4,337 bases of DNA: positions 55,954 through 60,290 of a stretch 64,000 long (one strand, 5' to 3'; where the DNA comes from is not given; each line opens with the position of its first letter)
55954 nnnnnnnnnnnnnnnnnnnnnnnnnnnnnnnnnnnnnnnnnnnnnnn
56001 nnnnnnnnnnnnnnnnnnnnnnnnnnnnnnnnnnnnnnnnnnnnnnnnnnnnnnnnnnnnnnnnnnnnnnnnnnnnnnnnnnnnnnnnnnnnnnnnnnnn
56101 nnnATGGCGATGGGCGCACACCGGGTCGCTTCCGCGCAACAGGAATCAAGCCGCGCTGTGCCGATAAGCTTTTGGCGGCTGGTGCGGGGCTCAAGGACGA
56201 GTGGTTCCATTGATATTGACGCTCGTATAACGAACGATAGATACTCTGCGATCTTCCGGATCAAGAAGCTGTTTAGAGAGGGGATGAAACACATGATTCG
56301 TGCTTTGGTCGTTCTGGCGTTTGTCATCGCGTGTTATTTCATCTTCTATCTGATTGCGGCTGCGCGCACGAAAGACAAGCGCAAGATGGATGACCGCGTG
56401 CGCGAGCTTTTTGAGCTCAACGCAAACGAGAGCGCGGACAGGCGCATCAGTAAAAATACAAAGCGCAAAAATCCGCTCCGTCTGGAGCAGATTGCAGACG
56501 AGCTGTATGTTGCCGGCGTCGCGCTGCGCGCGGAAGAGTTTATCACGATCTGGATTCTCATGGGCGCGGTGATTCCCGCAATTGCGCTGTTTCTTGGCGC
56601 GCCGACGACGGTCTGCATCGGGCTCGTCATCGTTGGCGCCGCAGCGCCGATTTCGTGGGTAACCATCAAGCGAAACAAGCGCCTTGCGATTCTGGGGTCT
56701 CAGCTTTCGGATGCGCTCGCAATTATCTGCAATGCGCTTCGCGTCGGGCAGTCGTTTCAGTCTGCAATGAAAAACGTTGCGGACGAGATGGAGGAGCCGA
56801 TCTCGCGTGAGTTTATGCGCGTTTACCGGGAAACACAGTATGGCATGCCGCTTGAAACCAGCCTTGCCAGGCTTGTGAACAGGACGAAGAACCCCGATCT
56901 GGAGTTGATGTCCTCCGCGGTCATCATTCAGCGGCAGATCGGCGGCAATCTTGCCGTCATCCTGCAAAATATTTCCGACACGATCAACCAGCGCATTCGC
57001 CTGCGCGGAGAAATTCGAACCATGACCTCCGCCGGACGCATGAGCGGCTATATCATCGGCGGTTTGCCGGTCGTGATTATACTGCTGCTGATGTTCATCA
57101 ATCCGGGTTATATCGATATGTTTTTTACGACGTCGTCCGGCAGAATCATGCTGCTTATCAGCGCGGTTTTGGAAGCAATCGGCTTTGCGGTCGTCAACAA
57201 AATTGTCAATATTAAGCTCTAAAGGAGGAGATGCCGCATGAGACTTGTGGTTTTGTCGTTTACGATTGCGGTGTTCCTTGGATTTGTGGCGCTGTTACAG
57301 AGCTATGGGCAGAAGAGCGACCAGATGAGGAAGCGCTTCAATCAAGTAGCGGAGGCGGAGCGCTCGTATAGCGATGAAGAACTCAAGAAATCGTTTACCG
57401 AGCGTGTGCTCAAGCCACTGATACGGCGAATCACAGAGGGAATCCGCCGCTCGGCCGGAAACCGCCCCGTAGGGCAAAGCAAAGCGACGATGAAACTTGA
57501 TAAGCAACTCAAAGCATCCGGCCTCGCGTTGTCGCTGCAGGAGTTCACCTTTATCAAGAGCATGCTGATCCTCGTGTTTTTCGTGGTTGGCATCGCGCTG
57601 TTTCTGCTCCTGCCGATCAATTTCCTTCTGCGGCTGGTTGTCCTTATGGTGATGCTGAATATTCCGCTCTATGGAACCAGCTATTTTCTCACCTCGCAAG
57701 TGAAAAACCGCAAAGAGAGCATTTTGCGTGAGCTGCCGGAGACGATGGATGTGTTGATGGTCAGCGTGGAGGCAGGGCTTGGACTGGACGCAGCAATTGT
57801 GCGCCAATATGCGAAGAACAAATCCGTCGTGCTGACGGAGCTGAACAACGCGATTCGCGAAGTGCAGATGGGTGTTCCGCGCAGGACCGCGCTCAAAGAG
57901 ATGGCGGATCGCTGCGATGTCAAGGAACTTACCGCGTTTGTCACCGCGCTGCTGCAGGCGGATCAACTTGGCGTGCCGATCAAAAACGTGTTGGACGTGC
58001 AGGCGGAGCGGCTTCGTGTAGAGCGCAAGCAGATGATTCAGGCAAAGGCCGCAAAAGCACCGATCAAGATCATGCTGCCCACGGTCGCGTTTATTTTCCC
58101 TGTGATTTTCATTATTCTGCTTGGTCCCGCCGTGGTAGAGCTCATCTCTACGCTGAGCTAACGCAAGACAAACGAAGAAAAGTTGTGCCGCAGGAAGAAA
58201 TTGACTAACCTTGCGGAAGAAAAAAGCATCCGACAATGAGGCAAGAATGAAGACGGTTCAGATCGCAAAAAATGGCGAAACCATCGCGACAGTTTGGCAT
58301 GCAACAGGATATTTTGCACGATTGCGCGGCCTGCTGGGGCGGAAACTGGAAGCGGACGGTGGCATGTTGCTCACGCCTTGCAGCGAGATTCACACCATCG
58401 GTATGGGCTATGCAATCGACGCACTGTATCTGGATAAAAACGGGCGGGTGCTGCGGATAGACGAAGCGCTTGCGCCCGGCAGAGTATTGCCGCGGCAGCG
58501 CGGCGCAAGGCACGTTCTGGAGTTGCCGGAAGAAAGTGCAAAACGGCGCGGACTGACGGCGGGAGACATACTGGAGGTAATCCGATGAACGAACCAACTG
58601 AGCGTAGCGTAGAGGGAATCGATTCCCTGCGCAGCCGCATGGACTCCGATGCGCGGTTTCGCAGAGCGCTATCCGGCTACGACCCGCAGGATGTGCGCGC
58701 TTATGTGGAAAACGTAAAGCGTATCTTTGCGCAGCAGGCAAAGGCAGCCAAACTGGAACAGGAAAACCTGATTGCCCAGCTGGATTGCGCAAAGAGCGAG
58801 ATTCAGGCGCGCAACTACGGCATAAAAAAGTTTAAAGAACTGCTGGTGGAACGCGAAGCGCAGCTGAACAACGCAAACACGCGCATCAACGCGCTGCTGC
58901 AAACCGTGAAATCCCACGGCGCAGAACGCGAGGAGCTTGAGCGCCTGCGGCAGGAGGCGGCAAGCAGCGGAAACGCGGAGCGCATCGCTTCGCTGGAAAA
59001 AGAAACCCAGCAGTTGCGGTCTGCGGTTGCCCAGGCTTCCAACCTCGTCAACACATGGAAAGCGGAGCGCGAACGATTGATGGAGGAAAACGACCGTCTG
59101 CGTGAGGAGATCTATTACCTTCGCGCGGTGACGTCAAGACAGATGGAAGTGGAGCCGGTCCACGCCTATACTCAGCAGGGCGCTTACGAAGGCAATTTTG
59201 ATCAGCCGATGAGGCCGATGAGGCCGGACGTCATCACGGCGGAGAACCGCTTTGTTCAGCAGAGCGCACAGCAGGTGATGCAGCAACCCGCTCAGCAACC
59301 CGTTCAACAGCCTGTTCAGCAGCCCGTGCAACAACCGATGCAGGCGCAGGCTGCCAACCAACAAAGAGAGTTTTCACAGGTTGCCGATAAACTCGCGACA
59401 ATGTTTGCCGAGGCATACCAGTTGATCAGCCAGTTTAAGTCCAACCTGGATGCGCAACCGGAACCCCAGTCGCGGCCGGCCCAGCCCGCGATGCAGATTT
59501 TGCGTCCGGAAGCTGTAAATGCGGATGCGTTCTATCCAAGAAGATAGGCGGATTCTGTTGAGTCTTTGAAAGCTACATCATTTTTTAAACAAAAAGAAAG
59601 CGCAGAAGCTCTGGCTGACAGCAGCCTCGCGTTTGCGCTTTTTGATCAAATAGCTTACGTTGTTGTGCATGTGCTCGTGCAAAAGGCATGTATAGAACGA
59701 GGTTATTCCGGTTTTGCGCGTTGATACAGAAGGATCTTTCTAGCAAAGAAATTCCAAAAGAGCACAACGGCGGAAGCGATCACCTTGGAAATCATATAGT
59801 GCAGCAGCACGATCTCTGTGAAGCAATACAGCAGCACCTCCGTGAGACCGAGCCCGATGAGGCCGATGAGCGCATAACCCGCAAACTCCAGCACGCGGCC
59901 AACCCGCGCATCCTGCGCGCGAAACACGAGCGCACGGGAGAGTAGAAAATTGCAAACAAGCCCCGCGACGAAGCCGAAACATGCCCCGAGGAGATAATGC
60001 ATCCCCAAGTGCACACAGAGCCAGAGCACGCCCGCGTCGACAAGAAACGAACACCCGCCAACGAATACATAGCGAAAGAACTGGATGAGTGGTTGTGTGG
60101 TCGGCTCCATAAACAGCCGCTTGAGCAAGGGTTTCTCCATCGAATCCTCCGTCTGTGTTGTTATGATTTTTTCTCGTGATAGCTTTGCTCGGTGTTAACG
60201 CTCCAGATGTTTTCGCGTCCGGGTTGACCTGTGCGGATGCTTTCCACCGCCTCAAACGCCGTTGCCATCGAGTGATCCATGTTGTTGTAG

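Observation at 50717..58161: Complete secretin-less Tad/Flp (type IVc) pilus gene set in one operon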

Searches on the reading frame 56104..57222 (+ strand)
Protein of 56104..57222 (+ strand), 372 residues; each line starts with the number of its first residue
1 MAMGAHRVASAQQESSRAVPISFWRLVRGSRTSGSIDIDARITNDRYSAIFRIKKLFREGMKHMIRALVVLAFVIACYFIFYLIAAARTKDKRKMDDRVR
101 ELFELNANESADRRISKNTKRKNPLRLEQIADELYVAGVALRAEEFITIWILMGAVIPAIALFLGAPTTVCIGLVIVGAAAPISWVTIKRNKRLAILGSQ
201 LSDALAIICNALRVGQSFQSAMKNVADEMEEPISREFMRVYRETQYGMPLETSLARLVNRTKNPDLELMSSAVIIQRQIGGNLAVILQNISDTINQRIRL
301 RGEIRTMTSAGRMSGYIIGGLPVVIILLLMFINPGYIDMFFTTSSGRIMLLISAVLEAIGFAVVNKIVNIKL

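Call 3: search_protein_families(library=pfam, proteins=[window:56104-57222:+], max_evalue=0.01)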
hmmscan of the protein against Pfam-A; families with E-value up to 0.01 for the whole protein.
window:56104-57222:+ (372 aa): 2 families
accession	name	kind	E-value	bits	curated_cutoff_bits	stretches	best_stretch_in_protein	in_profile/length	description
PF00482.28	T2SSF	-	3.5e-18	66.2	25.2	1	210-330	7-124/125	Type II secretion system (T2SS), protein F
PF18181.6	SLATT_1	-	5.3e-05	23.7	26.3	1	152-237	36-119/122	SMODS and SLOG-associating 2TM effector domain 1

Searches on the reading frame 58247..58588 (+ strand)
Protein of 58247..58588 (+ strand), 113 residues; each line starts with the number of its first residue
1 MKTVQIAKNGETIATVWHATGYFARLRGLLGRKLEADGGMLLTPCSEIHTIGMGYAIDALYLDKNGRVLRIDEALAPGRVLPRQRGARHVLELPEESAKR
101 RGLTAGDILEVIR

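Call 38: search_protein_families(library=pfam, proteins=[window:58247-58588:+], max_evalue=0.01)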
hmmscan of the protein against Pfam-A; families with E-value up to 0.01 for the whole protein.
window:58247-58588:+ (113 aa): 1 family
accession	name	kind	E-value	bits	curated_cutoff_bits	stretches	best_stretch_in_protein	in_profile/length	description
PF02643.20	DUF192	-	2.2e-15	57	27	1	16-110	3-95/96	Uncharacterized ACR, COG1430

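Call 61: search_protein_families(library=ncbifam, proteins=[window:58247-58588:+], max_evalue=1)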
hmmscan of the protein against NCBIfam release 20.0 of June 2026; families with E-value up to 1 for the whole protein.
window:58247-58588:+ (113 aa): 1 family
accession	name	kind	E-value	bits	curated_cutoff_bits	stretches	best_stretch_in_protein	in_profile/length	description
NF002996.0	PRK03760.1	equivalog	2.5e-08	33.8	146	1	10-111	11-116/121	hypothetical protein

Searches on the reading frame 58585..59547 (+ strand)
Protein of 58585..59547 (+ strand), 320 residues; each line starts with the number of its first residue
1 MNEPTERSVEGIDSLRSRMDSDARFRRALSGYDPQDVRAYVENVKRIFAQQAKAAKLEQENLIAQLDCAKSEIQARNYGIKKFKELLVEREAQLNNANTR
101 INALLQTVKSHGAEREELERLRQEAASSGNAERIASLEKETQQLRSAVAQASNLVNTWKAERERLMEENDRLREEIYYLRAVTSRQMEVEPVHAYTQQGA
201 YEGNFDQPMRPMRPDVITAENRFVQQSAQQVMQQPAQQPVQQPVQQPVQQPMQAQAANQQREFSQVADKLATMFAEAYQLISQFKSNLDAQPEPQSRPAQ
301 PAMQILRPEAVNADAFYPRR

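Call 38: search_protein_families(library=pfam, proteins=[window:58585-59547:+], max_evalue=0.01)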
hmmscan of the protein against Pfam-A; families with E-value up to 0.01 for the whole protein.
window:58585-59547:+ (320 aa): 2 families
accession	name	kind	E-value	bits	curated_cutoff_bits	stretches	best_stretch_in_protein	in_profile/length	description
PF13166.12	AAA_13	-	0.00034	19.9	36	1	42-184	313-454/713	AAA domain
PF11214.13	Med2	-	0.0056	17.3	26.8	0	47-124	20-97/100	Mediator complex subunit 2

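Call 61: search_protein_families(library=ncbifam, proteins=[window:58585-59547:+], max_evalue=1)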
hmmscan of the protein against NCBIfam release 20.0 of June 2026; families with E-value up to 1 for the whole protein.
window:58585-59547:+ (320 aa): 9 families
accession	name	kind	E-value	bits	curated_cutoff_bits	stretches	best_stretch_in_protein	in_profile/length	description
NF033930.1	pneumo_PspA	exception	1.9e-05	23.6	850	1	45-302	213-437/659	pneumococcal surface protein A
NF045487.1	ASRP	equivalog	0.00064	18.4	300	1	64-180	121-238/593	archaea-specific SMC-related protein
TIGR04523.1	Mplasa_alph_rch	subfamily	0.0015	16.5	270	1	53-109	29-85/745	helix-rich protein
TIGR03544.1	DivI1A_domain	domain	0.0048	16.5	22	1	23-45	9-31/34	DivIVA domain-containing protein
NF002572.0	PRK02224.1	equivalog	0.014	13.7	1087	1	43-191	554-705/888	DNA double-strand break repair ATPase Rad50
NF010725.0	PRK14127.1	equivalog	0.015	15.7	91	1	23-76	16-72/111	cell division regulator GpsB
NF033838.0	PspC_subgroup_1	exception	0.031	12.9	700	1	66-301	336-481/684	pneumococcal surface protein PspC, choline-binding form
TIGR02169.1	SMC_prok_A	equivalog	0.42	8.2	729.4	1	47-192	728-874/1165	chromosome segregation protein SMC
NF045982.1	Mbov0283_fam_LP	subfamily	0.94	10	65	1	95-167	5-74/117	Mbov_0283/Mbov_0339 family surface lipoprotein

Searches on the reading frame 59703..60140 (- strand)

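Call 38: search_protein_families(library=pfam, proteins=[window:59703-60140:-], max_evalue=0.01)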
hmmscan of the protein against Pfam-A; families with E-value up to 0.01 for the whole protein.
window:59703-60140:- (145 aa): 1 family
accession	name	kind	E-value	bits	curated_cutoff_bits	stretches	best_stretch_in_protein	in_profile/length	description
PF04138.20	GtrA_DPMS_TM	-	4.8e-22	78.8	26.1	1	23-137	1-115/117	GtrA/DPMS, transmembrane domain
